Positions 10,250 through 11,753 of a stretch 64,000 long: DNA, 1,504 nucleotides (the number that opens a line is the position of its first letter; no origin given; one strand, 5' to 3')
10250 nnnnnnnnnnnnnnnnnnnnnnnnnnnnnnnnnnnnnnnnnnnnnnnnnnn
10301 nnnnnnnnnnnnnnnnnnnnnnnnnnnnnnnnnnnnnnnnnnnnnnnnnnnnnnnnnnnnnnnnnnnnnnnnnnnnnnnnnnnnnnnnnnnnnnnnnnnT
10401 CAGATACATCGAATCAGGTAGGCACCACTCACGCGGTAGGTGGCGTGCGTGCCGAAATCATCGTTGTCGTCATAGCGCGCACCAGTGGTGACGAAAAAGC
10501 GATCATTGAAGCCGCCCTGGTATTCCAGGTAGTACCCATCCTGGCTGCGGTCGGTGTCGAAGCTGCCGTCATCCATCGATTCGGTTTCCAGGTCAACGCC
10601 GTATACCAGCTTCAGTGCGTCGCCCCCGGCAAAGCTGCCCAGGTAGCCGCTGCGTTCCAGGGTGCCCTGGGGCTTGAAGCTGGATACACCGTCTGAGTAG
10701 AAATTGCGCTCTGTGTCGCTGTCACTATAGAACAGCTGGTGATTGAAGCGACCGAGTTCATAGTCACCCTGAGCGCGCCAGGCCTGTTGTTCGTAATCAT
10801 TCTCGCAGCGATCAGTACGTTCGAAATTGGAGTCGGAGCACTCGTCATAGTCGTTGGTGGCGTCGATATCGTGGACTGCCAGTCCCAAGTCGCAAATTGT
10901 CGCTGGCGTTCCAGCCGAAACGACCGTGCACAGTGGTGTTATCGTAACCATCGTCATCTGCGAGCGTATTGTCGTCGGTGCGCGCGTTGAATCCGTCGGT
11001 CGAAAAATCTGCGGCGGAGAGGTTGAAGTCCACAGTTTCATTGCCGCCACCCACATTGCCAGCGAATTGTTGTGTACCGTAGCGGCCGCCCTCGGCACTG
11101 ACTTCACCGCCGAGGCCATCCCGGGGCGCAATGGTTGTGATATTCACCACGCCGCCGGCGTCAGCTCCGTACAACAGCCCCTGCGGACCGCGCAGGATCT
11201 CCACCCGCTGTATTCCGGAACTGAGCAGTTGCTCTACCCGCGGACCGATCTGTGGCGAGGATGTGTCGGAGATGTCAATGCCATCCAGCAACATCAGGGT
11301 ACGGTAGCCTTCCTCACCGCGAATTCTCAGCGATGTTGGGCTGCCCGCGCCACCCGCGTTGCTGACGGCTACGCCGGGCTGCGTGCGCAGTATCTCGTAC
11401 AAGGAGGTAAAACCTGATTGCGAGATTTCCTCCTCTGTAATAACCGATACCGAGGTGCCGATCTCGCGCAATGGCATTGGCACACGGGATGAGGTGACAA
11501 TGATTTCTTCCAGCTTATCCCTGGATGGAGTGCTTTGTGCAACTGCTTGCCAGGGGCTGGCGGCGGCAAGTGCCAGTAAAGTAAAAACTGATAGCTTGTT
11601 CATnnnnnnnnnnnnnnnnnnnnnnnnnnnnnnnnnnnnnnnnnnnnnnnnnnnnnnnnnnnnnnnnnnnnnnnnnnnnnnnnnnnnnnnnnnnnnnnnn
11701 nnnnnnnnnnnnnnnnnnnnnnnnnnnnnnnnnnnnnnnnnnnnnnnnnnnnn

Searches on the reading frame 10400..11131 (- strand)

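Call 19: search_protein_families(library=pfam, proteins=[window:10400-11131:-], max_evalue=0.001)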
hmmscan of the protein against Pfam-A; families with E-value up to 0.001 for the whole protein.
window:10400-11131:- (243 aa): 1 family
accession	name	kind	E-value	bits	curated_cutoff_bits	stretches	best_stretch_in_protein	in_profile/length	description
PF00593.30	TonB_dep_Rec_b-barrel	-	5.6e-05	23.6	27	1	100-238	46-225/436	TonB dependent receptor-like, beta-barrel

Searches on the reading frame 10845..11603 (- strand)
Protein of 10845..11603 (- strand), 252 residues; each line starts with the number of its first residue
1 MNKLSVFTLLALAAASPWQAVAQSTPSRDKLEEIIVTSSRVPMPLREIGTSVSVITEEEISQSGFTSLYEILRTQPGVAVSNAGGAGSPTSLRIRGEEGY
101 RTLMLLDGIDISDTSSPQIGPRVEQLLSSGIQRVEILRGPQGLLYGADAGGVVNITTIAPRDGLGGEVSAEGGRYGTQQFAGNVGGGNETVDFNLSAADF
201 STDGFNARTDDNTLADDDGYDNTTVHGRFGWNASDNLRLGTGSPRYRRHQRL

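Call 19: search_protein_families(library=pfam, proteins=[window:10845-11603:-], max_evalue=0.001)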
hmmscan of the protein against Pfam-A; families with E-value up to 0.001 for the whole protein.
window:10845-11603:- (252 aa): 1 family
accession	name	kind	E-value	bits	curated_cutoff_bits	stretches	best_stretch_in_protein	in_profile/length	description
PF07715.20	Plug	-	8.3e-23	81.4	23.9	1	45-152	2-106/107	TonB-dependent Receptor Plug Domain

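Call 64: list_cluster_members(proteins=[window:10848-11603:-, window:38305-38853:+, window:52044-52403:-, window:51535-52104:-, window:50963-51748:-, window:49848-51056:-, window:38666-39226:+])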
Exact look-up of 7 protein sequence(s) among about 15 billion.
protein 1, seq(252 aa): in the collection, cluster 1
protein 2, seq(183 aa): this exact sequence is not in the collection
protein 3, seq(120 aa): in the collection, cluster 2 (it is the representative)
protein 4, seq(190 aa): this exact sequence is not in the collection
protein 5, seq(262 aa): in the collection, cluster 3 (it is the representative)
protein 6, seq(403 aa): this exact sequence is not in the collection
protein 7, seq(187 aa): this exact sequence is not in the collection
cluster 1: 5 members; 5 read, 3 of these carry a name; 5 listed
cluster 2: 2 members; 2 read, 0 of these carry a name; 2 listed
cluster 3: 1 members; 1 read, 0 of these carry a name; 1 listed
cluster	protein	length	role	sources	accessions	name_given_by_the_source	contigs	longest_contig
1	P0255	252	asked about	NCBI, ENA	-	-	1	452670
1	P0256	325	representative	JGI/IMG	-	vitamin B12 transporter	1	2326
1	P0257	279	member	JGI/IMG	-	vitamin B12 transporter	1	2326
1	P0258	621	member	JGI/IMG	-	vitamin B12 transporter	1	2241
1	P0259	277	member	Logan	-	-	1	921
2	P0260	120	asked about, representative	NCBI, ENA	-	-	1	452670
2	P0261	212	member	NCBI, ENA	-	-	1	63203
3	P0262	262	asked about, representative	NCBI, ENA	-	-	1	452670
